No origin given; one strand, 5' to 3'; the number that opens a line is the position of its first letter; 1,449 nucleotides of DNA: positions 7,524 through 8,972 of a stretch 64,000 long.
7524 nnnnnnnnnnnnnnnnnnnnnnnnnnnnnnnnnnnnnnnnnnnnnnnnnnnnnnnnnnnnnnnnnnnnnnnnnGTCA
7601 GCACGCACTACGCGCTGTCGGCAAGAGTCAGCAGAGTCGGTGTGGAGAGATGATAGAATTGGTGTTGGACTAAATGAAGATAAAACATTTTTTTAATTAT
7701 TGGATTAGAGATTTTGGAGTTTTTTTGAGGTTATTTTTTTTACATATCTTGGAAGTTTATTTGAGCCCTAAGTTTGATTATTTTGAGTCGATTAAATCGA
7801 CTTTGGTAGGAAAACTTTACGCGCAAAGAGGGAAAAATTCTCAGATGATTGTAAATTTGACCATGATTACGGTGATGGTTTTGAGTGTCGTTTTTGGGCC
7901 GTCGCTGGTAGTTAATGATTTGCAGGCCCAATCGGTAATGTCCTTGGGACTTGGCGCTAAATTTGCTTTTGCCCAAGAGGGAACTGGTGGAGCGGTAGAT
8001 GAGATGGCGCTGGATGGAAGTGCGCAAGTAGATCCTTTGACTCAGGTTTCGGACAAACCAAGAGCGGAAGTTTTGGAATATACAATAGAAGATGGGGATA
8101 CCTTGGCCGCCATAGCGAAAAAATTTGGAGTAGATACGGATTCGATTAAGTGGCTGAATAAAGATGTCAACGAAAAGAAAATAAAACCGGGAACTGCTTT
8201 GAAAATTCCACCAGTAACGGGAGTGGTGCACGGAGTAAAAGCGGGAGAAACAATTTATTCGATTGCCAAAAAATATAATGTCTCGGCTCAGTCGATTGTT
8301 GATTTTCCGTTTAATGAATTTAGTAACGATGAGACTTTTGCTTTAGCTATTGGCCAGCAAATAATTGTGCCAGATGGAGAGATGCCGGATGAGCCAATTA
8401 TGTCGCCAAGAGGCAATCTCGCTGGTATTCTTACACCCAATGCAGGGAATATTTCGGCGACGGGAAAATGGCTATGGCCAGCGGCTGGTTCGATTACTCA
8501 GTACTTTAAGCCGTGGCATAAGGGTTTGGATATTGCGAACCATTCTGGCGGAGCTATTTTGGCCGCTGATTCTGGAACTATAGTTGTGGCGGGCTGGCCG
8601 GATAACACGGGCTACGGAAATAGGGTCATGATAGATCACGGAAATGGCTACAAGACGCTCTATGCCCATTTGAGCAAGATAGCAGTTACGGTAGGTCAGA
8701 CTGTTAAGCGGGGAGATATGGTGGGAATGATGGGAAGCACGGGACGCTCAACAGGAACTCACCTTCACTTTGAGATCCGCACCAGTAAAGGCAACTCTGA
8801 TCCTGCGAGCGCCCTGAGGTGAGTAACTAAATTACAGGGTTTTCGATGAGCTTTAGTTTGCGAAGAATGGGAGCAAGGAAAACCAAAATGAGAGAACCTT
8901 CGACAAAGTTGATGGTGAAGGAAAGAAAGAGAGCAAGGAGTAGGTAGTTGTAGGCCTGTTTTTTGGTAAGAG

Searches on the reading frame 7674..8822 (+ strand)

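Call 6: search_protein_families(library=pfam, proteins=[window:7674-8822:+], max_evalue=0.01)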
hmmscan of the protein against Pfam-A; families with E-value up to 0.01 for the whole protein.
window:7674-8822:+ (382 aa): 8 families
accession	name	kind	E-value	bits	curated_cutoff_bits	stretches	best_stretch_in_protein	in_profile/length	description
PF01551.29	Peptidase_M23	-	1.8e-33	115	28.7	1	282-377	3-96/96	Peptidase family M23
PF01476.26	LysM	-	2.6e-19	69.3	20.9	2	136-179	1-43/43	LysM domain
PF23473.1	LysM3_LYK4_5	-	3.1e-10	40.4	29.3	1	134-179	3-47/48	LYK4/5 LysM3 domain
PF23446.1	LysM1_NFP_LYK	-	0.0001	23.5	36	0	143-179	17-54/60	NFP/LYK LysM1 domain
PF23577.1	LysM_RLK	-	0.00023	21.6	27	0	136-166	3-33/44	LysM domain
PF22310.2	NMB0315_dom_I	-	0.00034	21.3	27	0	136-171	6-42/83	NMB0315-like, domain I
PF13518.12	HTH_28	-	0.0022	18.5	25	0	130-157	2-28/52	Helix-turn-helix domain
PF13384.12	HTH_23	-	0.0087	16.3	24.6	0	130-161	7-38/50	Homeodomain-like domain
